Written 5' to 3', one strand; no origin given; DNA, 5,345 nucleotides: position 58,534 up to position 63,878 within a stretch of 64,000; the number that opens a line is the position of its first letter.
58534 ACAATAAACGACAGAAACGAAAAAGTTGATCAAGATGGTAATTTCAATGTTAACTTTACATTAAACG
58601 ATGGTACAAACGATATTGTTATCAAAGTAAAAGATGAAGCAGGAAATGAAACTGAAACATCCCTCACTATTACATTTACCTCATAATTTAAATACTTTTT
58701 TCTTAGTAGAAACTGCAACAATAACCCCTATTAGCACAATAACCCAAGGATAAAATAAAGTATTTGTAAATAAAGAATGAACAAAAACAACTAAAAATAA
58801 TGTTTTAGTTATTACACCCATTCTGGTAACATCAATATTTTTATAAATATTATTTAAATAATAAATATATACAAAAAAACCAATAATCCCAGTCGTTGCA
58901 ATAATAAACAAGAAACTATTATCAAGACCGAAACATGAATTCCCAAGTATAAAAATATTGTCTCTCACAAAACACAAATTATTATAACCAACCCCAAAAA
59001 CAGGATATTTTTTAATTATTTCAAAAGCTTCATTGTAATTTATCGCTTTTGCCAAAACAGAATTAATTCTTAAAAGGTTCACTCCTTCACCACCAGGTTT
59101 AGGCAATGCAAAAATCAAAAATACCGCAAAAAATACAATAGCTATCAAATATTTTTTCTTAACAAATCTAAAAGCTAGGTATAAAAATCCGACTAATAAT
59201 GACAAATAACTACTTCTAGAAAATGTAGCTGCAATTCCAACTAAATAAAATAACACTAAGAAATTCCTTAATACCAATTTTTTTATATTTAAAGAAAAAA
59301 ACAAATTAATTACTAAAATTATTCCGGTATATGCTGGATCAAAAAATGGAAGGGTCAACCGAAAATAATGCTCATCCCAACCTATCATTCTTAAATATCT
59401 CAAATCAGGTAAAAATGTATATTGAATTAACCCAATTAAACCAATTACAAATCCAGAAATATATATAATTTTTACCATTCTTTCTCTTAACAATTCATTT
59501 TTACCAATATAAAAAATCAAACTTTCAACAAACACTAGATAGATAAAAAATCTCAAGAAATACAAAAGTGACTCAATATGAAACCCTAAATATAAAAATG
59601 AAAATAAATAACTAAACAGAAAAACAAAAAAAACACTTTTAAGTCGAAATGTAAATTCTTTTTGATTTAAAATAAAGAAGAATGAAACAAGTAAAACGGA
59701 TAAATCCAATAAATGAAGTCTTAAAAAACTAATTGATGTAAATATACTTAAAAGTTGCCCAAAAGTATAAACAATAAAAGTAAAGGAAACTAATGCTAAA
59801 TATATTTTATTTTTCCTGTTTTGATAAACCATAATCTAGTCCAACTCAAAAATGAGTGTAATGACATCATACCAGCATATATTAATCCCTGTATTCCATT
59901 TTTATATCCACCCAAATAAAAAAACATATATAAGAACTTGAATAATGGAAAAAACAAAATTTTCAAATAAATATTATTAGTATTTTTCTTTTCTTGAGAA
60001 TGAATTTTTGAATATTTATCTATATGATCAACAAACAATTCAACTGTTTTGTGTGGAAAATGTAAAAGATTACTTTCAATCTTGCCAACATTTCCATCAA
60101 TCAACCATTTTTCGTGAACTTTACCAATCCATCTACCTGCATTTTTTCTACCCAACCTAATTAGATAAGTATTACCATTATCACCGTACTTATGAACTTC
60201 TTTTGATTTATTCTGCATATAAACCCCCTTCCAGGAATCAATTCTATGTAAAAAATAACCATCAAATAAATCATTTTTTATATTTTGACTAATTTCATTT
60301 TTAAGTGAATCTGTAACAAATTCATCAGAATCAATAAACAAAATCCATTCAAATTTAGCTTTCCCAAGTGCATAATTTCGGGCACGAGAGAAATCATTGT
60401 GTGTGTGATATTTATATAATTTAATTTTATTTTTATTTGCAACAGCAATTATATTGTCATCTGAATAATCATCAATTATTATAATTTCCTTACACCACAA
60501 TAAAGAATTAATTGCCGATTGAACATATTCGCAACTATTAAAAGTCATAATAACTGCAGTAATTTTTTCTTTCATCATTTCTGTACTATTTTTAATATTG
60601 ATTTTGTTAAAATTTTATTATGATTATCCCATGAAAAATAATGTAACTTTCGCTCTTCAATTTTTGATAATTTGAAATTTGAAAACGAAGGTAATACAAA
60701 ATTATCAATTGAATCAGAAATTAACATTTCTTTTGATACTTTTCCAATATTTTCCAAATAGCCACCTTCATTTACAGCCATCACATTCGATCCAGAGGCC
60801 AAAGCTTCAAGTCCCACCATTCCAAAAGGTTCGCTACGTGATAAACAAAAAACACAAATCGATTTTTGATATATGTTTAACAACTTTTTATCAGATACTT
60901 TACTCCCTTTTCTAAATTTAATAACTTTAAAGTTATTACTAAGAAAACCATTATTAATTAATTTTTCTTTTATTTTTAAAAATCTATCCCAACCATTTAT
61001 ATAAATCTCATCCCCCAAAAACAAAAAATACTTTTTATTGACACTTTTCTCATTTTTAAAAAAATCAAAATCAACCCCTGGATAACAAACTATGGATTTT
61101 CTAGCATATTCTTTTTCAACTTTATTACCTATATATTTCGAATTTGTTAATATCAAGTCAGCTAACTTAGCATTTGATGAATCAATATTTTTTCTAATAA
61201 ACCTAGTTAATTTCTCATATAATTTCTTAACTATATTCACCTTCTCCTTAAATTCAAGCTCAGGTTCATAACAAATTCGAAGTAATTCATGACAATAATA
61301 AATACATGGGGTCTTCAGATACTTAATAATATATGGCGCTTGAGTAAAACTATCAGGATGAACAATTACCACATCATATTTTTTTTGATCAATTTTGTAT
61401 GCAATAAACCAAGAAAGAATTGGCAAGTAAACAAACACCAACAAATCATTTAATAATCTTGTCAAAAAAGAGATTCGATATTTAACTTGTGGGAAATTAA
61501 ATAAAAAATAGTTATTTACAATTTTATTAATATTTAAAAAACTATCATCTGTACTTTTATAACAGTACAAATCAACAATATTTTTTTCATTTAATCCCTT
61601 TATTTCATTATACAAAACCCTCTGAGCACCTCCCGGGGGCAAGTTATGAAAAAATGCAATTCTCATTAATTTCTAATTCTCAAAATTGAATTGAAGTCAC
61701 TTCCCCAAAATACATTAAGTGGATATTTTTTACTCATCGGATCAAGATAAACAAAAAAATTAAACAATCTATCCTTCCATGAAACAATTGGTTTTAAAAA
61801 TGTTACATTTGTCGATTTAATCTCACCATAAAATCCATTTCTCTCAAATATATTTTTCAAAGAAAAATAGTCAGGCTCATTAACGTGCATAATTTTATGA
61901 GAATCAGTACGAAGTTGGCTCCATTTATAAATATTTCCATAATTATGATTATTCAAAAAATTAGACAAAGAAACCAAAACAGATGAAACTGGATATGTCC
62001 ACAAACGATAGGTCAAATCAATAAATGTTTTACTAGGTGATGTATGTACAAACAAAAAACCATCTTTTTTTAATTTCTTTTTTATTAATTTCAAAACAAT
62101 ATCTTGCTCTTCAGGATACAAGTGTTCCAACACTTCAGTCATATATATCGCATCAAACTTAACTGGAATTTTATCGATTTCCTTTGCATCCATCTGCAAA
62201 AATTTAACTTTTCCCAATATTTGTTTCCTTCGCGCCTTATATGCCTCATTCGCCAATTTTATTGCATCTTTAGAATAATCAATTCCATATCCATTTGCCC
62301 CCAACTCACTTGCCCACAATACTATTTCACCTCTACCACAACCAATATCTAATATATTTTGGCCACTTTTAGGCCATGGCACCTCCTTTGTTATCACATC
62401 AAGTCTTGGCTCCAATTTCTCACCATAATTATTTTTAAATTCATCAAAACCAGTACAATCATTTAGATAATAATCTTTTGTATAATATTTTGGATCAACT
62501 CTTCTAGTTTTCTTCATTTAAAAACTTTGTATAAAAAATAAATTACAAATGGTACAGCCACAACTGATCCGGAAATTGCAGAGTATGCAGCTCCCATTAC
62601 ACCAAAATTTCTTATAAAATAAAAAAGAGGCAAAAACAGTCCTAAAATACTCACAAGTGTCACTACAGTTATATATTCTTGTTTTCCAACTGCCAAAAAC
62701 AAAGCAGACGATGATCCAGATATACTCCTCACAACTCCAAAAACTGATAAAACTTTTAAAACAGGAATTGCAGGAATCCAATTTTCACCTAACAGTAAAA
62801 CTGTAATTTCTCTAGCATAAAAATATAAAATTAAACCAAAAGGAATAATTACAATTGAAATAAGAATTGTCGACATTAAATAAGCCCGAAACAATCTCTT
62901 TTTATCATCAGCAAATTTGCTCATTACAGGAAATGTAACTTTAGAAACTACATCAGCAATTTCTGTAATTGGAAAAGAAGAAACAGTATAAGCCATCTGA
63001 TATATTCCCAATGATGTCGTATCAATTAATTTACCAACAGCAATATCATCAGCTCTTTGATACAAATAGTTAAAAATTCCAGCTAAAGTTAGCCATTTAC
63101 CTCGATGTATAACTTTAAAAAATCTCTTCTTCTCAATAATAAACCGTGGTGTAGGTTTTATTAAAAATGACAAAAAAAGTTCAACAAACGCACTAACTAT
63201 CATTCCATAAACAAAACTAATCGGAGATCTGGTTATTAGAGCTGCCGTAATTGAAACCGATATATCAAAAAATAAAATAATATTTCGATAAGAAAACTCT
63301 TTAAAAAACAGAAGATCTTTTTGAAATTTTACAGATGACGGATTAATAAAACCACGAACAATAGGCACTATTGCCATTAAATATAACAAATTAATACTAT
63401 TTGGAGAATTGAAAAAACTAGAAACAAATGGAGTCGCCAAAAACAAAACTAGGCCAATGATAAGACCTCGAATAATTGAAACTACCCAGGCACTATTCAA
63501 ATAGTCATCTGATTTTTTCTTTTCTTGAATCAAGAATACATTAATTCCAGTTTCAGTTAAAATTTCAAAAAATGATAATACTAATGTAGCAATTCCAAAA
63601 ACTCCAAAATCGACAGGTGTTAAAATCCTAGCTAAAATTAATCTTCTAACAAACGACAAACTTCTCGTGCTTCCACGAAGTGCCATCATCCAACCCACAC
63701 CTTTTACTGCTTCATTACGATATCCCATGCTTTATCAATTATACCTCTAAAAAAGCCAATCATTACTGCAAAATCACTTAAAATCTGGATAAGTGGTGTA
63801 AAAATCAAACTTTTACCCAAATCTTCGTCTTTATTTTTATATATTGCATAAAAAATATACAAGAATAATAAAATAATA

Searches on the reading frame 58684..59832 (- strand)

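Call 54: search_protein_families(library=pfam, proteins=[window:58684-59832:-], max_evalue=0.00001)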
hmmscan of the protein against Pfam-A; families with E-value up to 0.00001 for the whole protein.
window:58684-59832:- (383 aa): 1 family
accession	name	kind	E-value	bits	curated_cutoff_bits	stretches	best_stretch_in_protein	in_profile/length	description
PF04932.20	Wzy_C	-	2.9e-12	47.1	31.7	1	192-323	2-149/149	O-Antigen ligase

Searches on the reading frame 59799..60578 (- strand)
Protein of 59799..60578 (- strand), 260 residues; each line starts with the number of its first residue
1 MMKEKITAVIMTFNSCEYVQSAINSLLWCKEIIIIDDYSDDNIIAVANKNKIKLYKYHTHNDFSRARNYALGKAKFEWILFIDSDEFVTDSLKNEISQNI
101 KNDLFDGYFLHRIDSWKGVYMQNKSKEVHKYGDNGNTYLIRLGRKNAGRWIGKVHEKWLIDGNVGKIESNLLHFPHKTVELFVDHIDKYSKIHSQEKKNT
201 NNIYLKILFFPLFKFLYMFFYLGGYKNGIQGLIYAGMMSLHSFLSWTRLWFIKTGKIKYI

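Call 54: search_protein_families(library=pfam, proteins=[window:59799-60578:-], max_evalue=0.00001)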
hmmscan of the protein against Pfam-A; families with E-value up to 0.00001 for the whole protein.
window:59799-60578:- (260 aa): 1 family
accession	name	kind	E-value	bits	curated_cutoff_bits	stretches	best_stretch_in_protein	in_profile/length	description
PF00535.33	Glycos_transf_2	-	3.7e-15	56.7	23.3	1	8-113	2-116/168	Glycosyl transferase family 2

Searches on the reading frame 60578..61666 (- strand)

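Call 54: search_protein_families(library=pfam, proteins=[window:60578-61666:-], max_evalue=0.00001)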
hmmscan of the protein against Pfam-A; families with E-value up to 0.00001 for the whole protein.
window:60578-61666:- (363 aa): 2 families
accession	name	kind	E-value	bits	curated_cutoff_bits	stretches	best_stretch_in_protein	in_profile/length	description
PF13439.12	Glyco_transf_4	-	2.8e-11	44.2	28.5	1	11-201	1-169/170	Glycosyltransferase Family 4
PF00534.26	Glycos_transf_1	-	5.8e-10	39.4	26.4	1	237-309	66-133/172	Glycosyl transferases group 1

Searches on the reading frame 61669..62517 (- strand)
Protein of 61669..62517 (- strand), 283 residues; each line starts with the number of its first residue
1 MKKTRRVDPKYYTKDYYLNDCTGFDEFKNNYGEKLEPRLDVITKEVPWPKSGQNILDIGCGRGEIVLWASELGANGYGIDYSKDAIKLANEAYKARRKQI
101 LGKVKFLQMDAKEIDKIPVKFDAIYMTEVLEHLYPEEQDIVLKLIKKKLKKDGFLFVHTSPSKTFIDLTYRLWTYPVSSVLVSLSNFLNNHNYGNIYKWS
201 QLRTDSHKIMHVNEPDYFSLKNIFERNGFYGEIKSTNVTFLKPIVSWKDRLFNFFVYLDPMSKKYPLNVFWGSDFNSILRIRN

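Call 54: search_protein_families(library=pfam, proteins=[window:61669-62517:-], max_evalue=0.00001)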
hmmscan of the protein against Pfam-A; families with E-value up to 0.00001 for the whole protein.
window:61669-62517:- (283 aa): 9 families
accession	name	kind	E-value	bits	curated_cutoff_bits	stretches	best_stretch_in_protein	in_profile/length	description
PF13489.12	Methyltransf_23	-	3.8e-18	66.2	27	1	40-229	11-159/164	Methyltransferase domain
PF13847.12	Methyltransf_31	-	2.8e-17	63.2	27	1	50-160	2-112/145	Methyltransferase domain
PF08241.18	Methyltransf_11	-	3.1e-17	63.4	21.2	1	56-157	1-95/95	Methyltransferase domain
PF13649.12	Methyltransf_25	-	2.5e-16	60.6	27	1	55-153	1-97/97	Methyltransferase domain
PF08242.18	Methyltransf_12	-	1.3e-15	58.3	30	1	56-155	1-98/98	Methyltransferase domain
PF02353.26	CMAS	-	1.4e-12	47.9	27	1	50-162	61-169/273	Mycolic acid cyclopropane synthetase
PF01739.24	CheR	-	1.9e-06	27.9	27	0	92-157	109-173/195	CheR methyltransferase, SAM binding domain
PF01209.24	Ubie_methyltran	-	1.9e-06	27.8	20.1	1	44-229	40-213/233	ubiE/COQ5 methyltransferase family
PF01555.25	N6_N4_Mtase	-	5.1e-06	27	26.7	0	50-91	180-221/221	DNA methylase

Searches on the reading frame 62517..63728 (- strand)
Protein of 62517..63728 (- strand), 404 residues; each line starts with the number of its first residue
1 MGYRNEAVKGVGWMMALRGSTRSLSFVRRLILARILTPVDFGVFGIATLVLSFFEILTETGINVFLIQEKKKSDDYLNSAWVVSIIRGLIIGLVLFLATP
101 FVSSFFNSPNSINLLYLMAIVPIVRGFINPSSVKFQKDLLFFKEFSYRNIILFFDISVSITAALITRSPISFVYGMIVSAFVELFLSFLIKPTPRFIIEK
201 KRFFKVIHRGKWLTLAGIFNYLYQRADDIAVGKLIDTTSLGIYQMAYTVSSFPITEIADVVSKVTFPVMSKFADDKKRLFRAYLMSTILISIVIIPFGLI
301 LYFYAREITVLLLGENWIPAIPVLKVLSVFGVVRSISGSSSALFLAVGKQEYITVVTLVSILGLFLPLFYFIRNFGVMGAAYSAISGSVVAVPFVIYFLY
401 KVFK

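Call 54: search_protein_families(library=pfam, proteins=[window:62517-63728:-], max_evalue=0.00001)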
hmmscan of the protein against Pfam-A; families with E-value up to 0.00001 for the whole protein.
window:62517-63728:- (404 aa): 2 families
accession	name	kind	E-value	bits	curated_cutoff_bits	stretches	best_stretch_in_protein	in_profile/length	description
PF13440.11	Polysacc_synt_3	-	3.7e-68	230.4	23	1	31-322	1-293/293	Polysaccharide biosynthesis protein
PF01943.22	Polysacc_synt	-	1.5e-31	110.3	28.2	1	8-272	2-273/274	Polysaccharide biosynthesis protein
